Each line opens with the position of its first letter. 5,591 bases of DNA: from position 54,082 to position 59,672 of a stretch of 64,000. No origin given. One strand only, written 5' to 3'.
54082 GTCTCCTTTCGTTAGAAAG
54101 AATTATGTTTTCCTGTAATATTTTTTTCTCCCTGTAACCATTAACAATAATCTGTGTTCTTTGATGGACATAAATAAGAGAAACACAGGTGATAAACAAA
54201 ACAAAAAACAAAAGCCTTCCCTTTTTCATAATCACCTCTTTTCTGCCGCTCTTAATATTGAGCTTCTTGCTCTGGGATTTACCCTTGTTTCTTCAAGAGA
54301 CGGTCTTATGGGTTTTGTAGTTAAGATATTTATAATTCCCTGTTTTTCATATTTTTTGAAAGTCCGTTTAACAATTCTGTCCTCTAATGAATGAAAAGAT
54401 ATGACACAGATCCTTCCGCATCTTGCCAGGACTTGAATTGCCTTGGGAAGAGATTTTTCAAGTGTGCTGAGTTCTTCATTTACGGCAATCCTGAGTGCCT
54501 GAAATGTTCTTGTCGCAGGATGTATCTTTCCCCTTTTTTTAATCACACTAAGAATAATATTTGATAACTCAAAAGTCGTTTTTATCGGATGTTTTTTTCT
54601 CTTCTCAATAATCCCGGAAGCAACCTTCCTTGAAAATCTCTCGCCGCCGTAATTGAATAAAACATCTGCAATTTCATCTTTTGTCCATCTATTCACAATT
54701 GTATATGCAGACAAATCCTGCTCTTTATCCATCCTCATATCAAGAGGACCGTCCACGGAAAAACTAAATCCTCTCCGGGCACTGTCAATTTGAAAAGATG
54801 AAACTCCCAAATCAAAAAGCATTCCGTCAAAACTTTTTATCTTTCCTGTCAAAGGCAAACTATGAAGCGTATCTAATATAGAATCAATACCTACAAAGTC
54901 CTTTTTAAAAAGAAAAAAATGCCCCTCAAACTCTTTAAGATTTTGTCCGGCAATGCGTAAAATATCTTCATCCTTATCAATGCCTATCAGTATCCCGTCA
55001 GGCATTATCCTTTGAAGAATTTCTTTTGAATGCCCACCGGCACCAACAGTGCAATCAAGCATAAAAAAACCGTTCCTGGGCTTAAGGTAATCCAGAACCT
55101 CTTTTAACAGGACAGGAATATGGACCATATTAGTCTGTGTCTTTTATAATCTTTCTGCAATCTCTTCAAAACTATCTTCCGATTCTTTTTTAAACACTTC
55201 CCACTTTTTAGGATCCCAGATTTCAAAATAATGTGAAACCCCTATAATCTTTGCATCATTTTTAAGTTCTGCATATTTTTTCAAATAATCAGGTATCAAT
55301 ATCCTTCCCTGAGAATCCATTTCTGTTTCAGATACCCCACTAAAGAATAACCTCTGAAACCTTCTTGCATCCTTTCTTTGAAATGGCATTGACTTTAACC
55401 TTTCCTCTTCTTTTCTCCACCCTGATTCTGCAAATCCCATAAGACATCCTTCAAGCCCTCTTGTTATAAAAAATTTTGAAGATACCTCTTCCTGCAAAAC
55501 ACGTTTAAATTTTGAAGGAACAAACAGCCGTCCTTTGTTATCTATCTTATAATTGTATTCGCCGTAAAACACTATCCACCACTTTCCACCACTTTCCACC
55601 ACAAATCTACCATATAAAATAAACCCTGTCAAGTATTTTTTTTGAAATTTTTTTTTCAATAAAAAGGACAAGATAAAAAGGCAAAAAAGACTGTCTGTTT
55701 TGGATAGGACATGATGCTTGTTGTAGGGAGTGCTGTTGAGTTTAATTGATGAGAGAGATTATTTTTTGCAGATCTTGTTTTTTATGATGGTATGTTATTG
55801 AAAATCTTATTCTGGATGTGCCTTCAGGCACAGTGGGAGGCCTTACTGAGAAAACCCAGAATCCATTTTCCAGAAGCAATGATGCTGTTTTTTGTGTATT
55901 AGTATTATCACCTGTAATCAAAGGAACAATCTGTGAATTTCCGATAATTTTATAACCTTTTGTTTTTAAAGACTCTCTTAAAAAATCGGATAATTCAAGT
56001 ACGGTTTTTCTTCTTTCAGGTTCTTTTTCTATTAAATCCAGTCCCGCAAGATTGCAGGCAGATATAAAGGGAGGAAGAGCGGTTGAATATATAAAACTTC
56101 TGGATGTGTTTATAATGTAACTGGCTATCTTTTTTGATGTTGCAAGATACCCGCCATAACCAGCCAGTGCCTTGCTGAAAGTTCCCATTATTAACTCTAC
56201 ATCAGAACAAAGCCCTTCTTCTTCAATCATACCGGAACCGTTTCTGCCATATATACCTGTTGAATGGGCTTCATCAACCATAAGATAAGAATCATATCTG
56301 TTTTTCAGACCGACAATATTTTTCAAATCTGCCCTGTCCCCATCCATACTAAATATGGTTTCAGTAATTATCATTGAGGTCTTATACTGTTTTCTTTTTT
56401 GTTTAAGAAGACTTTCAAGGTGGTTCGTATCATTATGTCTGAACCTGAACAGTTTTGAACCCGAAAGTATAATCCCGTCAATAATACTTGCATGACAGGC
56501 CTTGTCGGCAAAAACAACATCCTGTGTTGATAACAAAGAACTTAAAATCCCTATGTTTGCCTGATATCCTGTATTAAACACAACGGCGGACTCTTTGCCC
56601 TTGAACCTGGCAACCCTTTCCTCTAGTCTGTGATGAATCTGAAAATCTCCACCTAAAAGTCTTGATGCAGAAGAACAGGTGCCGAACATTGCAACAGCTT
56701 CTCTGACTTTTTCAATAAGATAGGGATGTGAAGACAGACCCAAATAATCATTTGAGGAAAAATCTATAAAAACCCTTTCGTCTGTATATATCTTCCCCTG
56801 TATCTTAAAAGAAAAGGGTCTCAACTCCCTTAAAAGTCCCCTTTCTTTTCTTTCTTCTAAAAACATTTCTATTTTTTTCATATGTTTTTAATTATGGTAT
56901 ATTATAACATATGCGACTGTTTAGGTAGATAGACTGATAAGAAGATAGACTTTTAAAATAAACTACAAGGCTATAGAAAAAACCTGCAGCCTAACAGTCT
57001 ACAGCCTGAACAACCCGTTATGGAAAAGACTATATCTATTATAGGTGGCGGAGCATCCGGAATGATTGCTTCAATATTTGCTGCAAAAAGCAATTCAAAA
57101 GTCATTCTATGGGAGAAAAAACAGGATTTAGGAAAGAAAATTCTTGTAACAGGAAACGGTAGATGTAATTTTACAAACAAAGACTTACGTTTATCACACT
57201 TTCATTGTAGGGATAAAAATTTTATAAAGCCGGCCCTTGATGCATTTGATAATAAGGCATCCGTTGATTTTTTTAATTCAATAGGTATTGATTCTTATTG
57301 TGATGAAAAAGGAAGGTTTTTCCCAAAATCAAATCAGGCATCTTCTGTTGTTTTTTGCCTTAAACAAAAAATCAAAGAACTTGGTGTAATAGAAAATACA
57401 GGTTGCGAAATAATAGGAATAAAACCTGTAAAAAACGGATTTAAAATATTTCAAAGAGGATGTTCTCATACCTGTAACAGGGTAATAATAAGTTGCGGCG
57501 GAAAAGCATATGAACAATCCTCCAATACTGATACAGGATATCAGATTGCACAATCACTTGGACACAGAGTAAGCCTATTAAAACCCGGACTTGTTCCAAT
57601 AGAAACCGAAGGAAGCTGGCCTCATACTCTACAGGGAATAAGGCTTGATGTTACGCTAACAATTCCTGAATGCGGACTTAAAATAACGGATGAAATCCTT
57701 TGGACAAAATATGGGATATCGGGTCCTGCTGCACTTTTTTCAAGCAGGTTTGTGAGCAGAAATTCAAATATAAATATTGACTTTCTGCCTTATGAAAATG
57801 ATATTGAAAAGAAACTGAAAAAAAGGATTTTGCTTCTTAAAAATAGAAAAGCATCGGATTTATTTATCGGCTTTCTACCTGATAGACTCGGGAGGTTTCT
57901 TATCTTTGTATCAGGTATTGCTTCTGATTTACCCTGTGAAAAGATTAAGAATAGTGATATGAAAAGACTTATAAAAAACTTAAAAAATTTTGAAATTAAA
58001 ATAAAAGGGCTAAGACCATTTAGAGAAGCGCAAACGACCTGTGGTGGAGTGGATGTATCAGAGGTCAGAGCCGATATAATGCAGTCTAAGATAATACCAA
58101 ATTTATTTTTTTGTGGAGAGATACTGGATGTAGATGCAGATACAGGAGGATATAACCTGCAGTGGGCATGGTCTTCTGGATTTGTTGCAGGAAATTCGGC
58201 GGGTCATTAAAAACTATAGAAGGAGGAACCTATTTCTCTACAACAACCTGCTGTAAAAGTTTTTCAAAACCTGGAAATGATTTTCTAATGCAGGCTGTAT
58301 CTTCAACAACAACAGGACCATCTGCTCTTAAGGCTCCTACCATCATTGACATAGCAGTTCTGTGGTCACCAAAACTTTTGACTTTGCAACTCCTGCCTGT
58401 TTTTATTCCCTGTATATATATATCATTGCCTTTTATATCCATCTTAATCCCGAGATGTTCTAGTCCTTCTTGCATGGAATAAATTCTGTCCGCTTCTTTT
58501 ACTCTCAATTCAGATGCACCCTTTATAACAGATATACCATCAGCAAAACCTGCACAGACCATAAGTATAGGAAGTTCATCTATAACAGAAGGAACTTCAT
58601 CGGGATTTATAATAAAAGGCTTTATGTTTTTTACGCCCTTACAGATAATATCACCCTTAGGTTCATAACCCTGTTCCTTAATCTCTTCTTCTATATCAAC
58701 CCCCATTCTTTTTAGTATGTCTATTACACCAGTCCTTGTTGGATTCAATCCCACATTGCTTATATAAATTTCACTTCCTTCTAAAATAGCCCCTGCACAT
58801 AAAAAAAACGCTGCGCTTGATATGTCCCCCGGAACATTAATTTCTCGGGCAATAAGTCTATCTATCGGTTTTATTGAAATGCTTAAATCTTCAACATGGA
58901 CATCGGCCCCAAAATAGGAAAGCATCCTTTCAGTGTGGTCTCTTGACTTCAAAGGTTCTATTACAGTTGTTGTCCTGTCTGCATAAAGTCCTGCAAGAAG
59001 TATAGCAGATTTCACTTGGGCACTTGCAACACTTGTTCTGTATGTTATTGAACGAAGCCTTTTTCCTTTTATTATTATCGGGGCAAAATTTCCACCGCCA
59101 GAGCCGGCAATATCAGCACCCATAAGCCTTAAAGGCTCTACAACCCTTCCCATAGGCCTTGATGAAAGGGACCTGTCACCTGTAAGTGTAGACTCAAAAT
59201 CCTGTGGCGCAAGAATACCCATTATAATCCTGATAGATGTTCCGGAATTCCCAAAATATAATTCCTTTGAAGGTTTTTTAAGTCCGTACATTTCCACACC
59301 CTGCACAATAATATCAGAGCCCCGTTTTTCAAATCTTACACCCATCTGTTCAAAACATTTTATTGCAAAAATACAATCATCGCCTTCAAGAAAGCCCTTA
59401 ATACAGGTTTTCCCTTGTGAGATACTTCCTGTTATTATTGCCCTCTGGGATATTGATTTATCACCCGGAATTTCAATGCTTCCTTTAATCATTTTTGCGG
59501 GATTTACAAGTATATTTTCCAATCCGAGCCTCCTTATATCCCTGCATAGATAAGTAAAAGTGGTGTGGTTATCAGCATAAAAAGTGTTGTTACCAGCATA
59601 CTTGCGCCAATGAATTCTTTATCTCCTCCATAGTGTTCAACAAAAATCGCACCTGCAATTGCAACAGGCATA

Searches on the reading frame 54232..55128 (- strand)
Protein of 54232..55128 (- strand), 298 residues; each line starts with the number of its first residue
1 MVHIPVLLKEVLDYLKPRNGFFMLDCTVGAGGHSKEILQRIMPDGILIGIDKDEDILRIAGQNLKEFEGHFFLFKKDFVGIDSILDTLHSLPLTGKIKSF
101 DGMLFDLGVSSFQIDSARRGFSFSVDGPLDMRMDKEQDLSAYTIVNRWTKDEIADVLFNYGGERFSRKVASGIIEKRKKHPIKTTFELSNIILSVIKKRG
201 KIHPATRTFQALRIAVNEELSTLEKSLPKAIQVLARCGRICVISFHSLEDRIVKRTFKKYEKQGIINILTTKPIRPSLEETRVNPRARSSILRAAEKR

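Call 76: search_protein_families(library=pfam, proteins=[window:54232-55128:-], max_evalue=0.00001)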
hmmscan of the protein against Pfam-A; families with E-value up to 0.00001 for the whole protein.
window:54232-55128:- (298 aa): 1 family
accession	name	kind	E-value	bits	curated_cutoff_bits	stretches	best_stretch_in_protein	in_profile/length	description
PF01795.25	Methyltransf_5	-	6.8e-104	348.1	27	1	2-297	3-308/309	MraW methylase family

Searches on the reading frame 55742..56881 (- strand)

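Call 76: search_protein_families(library=pfam, proteins=[window:55742-56881:-], max_evalue=0.00001)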
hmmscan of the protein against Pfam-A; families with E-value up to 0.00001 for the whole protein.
window:55742-56881:- (379 aa): 2 families
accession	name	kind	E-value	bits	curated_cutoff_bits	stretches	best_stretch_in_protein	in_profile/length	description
PF00155.27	Aminotran_1_2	-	1.8e-56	192.3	19.7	1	38-376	3-359/361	Aminotransferase class I and II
PF01053.26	Cys_Met_Meta_PP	-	4.2e-06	26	27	1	83-211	54-181/381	Cys/Met metabolism PLP-dependent enzyme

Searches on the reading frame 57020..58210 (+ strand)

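Call 76: search_protein_families(library=pfam, proteins=[window:57020-58210:+], max_evalue=0.00001)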
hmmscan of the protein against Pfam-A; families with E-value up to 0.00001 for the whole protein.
window:57020-58210:+ (396 aa): 4 families
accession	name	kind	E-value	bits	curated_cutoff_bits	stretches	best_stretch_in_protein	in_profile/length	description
PF03486.20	HI0933_like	-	1.3e-72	244.7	50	1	5-392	3-243/244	HI0933-like protein Rossmann domain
PF22780.1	HI0933_like_1st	-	2.1e-24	86.7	27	1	188-338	1-164/165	HI0933-like protein barrel and H2TH domain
PF01134.28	GIDA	-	2.6e-06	27.2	22.1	0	5-36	2-33/391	Glucose inhibited division protein A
PF00890.30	FAD_binding_2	-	5.4e-06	26.3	20.4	0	7-38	4-35/414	FAD binding domain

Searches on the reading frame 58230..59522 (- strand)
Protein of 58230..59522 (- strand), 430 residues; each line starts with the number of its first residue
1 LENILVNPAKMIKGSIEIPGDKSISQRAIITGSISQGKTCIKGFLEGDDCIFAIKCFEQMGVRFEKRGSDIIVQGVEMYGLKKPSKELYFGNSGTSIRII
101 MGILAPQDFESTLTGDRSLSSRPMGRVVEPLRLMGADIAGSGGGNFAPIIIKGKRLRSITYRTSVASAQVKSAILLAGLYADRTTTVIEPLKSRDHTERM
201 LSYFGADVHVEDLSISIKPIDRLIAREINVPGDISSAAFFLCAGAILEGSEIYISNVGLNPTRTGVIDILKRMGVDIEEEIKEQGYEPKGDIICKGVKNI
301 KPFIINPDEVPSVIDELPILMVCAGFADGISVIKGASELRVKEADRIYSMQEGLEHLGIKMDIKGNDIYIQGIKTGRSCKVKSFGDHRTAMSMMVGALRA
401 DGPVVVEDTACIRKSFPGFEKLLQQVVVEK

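Call 76: search_protein_families(library=pfam, proteins=[window:58230-59522:-], max_evalue=0.00001)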
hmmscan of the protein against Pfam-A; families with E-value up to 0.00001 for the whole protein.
window:58230-59522:- (430 aa): 1 family
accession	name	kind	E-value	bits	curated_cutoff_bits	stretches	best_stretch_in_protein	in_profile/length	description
PF00275.25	EPSP_synthase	-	1.1e-106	357.5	22.8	1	7-421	2-415/417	EPSP synthase (3-phosphoshikimate 1-carboxyvinyltransferase)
